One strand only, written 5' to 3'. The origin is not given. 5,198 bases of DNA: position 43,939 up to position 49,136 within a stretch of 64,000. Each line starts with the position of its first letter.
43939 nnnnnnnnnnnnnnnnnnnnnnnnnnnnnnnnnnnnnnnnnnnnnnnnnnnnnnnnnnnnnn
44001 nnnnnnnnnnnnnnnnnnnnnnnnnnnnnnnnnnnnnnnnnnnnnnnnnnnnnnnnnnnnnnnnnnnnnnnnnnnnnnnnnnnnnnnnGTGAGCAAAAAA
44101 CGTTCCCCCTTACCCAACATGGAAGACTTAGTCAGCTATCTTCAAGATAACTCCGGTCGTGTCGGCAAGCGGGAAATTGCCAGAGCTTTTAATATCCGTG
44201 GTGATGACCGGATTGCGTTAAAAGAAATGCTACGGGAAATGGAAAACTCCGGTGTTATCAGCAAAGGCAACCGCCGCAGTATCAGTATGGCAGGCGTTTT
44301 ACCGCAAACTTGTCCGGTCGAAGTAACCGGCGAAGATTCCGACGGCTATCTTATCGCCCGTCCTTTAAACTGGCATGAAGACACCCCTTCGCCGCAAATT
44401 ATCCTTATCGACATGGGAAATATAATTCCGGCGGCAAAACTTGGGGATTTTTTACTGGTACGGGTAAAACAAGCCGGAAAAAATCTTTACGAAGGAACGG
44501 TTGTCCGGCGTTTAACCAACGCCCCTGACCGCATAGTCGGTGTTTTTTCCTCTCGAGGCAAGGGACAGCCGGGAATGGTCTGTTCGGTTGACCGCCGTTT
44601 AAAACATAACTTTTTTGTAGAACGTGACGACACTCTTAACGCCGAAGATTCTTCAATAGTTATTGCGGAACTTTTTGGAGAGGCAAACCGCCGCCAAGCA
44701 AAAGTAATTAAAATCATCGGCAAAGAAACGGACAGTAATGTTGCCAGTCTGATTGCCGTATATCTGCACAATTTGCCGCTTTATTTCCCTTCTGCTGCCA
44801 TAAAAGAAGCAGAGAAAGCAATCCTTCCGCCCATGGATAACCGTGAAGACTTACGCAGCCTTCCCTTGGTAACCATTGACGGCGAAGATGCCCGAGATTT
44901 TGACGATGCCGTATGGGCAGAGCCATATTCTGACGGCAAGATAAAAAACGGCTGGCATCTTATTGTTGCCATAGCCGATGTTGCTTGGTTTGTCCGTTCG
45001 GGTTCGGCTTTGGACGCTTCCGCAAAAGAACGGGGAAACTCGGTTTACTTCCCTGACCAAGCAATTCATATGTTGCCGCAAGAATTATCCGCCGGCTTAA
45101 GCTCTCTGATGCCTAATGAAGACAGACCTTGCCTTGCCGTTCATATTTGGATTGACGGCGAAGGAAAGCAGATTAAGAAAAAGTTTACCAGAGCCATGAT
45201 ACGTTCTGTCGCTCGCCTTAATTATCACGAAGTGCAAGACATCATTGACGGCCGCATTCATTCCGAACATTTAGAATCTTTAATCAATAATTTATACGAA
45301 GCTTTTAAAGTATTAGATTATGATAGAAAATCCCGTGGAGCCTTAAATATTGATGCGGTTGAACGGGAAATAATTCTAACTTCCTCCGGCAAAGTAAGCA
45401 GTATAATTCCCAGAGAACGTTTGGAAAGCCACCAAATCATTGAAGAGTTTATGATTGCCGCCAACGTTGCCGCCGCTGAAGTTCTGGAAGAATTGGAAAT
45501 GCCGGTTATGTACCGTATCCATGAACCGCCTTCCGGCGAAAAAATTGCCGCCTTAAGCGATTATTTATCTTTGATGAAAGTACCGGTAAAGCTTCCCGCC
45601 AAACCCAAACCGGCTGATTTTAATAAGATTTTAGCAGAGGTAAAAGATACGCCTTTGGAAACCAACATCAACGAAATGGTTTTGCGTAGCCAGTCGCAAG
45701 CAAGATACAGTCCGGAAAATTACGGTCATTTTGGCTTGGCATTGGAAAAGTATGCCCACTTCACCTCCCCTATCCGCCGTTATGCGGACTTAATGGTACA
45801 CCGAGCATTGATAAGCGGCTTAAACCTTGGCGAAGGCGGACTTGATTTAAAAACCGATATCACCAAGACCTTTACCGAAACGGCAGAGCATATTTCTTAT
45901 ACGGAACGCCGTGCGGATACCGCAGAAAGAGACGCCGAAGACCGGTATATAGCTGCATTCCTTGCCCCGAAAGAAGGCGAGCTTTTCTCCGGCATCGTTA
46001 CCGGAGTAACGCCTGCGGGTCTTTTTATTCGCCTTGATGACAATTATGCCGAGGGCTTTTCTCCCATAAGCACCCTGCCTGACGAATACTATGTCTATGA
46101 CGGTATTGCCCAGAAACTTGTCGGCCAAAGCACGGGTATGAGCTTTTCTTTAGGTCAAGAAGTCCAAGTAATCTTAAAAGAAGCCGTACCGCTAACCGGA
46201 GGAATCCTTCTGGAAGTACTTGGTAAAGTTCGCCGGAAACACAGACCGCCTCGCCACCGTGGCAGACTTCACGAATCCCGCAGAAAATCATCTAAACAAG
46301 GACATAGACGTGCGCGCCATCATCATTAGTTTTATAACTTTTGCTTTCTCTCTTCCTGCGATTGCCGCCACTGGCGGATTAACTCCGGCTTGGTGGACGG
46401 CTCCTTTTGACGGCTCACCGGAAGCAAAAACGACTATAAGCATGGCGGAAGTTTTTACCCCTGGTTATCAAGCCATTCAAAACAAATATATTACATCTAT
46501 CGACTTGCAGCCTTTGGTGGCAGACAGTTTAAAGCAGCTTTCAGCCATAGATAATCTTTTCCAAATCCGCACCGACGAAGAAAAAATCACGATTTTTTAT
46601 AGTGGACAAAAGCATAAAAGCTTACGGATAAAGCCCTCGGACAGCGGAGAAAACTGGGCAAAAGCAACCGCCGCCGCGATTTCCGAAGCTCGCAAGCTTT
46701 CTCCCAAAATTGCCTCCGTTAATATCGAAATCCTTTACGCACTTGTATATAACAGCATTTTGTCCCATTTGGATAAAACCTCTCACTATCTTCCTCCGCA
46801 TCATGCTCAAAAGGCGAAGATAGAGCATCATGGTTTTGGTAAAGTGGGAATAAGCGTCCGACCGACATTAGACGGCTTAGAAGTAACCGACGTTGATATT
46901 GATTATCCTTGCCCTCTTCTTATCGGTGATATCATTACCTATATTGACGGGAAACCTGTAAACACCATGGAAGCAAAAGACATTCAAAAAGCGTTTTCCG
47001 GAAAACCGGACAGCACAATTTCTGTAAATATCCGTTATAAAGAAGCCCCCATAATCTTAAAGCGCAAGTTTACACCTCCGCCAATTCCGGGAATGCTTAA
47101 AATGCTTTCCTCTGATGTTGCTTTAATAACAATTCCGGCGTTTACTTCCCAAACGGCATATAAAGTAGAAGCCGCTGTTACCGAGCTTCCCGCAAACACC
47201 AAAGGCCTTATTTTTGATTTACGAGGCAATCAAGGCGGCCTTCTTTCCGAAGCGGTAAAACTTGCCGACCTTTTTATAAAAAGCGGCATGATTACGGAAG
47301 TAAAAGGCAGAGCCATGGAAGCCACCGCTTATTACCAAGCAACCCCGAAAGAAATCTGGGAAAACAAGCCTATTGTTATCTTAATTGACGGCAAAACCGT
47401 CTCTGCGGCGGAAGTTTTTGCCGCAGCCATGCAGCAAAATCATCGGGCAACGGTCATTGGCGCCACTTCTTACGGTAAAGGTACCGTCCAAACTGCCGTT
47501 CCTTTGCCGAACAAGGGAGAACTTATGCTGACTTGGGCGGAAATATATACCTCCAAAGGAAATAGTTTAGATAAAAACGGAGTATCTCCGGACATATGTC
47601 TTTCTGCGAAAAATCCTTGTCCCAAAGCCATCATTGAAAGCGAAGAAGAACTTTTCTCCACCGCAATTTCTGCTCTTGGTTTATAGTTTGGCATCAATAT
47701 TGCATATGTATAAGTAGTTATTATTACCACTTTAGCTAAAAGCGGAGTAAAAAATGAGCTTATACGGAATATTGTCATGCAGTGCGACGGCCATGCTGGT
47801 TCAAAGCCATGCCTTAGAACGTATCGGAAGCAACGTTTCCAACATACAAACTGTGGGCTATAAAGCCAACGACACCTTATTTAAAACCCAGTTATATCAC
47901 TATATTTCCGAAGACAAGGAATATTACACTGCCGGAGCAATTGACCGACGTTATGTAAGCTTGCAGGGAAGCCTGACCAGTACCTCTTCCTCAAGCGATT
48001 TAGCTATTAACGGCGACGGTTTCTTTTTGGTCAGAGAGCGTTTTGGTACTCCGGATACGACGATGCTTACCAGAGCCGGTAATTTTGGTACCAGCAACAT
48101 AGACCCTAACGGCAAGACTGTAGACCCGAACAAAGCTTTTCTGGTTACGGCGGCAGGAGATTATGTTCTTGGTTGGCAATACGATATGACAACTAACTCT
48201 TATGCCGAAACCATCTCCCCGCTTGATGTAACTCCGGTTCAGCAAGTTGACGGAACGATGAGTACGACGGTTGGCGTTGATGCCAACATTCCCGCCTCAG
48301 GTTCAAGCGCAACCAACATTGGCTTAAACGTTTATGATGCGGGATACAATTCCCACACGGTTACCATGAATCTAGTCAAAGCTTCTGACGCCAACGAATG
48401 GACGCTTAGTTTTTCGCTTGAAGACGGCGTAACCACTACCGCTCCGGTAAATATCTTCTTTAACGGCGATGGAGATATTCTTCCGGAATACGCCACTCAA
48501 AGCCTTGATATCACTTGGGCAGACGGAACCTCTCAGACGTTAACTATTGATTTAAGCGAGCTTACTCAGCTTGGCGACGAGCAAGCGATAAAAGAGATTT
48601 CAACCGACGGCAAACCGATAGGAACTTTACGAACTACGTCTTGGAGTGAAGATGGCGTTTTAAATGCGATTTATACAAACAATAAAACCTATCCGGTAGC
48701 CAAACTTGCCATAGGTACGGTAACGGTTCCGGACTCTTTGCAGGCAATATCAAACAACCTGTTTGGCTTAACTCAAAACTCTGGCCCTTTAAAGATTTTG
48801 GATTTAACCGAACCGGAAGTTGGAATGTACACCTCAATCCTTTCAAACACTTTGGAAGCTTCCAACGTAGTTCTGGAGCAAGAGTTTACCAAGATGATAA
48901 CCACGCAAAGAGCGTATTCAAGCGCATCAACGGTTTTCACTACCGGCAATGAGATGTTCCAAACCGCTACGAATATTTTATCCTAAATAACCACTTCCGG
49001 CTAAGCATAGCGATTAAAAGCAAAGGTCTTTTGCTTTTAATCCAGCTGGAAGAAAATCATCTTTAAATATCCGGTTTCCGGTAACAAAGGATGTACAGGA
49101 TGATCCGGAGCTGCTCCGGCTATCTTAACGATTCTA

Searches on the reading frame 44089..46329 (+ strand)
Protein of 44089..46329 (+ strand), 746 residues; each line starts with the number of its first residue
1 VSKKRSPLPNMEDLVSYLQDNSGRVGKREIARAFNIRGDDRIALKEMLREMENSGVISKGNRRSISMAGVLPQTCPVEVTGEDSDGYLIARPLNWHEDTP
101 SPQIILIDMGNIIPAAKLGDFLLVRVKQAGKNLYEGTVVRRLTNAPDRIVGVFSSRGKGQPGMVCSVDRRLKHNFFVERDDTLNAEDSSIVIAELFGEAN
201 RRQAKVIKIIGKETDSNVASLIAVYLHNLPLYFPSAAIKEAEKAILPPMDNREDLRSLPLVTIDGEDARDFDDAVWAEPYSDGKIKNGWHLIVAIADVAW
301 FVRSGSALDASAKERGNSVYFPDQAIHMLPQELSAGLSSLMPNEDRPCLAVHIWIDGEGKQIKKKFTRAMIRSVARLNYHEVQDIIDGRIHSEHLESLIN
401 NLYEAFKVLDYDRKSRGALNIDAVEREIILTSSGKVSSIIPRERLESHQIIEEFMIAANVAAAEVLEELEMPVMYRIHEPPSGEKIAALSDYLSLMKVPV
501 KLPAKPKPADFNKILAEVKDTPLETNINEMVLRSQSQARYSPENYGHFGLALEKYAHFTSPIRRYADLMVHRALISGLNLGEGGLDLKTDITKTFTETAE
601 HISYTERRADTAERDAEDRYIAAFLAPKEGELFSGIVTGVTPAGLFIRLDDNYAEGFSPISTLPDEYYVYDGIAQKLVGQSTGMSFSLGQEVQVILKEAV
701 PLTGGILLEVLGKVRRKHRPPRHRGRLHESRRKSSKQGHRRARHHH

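Call 19: search_protein_families(library=pfam, proteins=[window:44089-46329:+], max_evalue=0.00001)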
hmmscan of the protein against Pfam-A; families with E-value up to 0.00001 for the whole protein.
window:44089-46329:+ (746 aa): 3 families
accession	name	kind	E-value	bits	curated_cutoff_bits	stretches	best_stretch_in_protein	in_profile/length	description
PF00773.25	RNB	-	8.9e-100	334.6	29.3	1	252-576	1-322/326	RNB domain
PF17876.7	CSD2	-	1.8e-12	47.6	26.2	1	166-234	4-74/74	Cold shock domain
PF00575.29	S1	-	1.2e-07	32.4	22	1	627-681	2-44/74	S1 RNA binding domain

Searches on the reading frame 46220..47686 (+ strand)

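Call 19: search_protein_families(library=pfam, proteins=[window:46220-47686:+], max_evalue=0.00001)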
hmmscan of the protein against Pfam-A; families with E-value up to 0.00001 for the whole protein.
window:46220-47686:+ (488 aa): 1 family
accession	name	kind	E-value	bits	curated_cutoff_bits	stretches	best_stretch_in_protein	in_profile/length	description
PF03572.23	Peptidase_S41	-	2.5e-46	157.7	24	1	299-459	1-163/165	Peptidase family S41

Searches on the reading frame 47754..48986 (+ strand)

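Call 19: search_protein_families(library=pfam, proteins=[window:47754-48986:+], max_evalue=0.00001)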
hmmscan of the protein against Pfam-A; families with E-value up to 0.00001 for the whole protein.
window:47754-48986:+ (410 aa): 2 families
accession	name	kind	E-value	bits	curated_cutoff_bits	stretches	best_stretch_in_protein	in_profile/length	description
PF06429.18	Flg_bbr_C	-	4.4e-13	49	23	1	364-408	2-46/46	Flagellar basal body rod FlgEFG protein C-terminal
PF07559.19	FlgE_D2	-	2.2e-08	35.1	22.7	1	175-286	12-141/142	Flagellar basal body protein FlaE D2 domain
